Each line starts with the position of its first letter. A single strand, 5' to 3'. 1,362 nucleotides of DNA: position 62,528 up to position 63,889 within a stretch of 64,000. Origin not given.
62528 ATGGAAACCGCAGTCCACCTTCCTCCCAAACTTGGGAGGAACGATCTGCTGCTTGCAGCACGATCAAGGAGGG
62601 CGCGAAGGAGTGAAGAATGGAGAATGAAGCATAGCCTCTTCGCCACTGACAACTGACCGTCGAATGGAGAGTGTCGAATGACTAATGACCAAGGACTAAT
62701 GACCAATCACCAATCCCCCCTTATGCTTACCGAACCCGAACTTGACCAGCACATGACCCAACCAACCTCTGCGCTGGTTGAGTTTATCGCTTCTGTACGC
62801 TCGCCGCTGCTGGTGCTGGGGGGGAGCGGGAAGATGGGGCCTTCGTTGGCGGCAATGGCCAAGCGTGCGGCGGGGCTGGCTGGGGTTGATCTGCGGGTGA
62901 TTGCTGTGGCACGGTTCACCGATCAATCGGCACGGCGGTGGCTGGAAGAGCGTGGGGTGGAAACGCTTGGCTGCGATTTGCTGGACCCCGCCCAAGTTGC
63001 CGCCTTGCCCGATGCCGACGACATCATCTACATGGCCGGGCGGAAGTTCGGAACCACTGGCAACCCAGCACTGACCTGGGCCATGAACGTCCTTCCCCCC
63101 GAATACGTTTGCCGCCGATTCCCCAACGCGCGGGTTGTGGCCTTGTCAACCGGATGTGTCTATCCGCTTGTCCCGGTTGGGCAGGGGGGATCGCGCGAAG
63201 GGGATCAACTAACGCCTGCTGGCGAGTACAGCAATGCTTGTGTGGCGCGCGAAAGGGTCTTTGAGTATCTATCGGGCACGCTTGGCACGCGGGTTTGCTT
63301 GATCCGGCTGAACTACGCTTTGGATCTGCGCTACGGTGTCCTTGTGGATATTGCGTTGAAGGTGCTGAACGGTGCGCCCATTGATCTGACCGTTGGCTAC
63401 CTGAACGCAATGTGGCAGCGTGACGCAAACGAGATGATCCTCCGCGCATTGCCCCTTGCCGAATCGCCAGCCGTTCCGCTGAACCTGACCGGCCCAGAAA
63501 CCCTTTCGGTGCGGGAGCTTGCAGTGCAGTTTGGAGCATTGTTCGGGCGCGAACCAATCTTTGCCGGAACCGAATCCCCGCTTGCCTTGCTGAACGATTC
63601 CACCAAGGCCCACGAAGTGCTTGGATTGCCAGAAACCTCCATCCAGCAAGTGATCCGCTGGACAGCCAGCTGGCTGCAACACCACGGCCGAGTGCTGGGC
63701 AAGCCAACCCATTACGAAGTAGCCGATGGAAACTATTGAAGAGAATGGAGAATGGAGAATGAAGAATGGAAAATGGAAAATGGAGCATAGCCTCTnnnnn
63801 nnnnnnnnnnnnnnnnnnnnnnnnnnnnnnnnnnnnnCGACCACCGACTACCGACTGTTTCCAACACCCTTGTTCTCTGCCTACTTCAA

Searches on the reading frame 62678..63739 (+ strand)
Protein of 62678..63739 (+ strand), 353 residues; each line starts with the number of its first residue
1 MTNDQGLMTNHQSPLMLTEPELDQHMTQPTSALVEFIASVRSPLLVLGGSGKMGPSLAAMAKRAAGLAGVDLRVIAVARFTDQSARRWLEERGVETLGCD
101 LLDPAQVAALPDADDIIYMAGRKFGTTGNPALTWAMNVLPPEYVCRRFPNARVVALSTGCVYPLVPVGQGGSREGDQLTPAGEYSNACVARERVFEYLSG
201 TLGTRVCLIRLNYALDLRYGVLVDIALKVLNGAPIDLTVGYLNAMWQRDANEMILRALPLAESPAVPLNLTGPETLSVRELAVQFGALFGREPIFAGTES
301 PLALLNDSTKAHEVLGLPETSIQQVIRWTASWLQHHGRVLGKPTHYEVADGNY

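Call 50: search_protein_families(library=pfam, proteins=[window:62678-63739:+], max_evalue=0.001)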
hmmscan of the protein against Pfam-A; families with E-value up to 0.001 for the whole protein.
window:62678-63739:+ (353 aa): 1 family
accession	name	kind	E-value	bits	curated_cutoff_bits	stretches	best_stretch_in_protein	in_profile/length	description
PF01370.27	Epimerase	-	3.4e-09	36.9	20.9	1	45-211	2-169/240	NAD dependent epimerase/dehydratase family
